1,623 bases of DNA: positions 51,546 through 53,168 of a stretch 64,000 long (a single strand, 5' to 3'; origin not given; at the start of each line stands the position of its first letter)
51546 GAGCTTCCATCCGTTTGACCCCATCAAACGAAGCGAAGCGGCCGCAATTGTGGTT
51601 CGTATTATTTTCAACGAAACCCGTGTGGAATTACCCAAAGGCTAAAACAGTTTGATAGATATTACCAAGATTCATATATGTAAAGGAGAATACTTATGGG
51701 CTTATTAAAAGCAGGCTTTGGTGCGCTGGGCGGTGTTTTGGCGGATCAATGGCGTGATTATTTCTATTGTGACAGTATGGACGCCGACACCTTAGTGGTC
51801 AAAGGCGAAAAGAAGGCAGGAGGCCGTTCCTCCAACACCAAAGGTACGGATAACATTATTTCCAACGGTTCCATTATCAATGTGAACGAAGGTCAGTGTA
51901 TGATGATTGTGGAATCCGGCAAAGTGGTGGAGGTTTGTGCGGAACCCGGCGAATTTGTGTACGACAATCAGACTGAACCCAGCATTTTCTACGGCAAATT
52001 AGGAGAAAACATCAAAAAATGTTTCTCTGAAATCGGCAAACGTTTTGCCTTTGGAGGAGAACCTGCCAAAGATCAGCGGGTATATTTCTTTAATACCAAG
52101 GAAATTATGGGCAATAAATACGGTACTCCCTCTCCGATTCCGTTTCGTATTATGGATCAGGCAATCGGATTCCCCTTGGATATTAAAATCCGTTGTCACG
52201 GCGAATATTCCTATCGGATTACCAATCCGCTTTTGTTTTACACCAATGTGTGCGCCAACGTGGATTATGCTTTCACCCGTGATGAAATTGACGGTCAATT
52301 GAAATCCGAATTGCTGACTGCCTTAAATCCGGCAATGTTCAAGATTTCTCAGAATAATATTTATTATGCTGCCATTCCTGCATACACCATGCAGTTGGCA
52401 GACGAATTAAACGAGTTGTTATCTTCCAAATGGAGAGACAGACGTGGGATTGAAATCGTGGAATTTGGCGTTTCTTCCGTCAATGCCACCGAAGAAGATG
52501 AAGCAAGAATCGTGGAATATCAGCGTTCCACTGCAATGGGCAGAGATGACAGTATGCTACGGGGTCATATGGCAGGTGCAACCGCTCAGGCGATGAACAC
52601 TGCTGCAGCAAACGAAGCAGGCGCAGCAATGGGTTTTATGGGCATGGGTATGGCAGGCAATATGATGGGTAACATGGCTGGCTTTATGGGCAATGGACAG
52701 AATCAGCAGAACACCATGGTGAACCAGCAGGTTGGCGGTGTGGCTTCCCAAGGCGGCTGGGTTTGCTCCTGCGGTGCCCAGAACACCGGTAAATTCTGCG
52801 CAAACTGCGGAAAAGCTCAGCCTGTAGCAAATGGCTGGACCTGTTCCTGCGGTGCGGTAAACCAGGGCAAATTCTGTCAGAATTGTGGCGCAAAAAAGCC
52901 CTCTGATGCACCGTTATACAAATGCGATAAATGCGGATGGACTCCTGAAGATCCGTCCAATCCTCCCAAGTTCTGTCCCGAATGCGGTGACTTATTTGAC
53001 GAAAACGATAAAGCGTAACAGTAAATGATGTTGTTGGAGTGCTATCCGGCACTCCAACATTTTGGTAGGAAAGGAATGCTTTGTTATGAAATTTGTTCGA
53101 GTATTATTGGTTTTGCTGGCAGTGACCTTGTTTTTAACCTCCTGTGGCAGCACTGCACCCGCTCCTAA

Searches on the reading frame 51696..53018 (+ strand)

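Call 67: search_protein_families(library=pfam, proteins=[window:51696-53018:+], max_evalue=0.001)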
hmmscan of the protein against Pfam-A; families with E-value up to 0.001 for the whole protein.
window:51696-53018:+ (440 aa): 1 family
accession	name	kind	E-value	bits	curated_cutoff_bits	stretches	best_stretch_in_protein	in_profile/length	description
PF13421.11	Band_7_1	-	5.1e-17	62.6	24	1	52-274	8-205/211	SPFH domain-Band 7 family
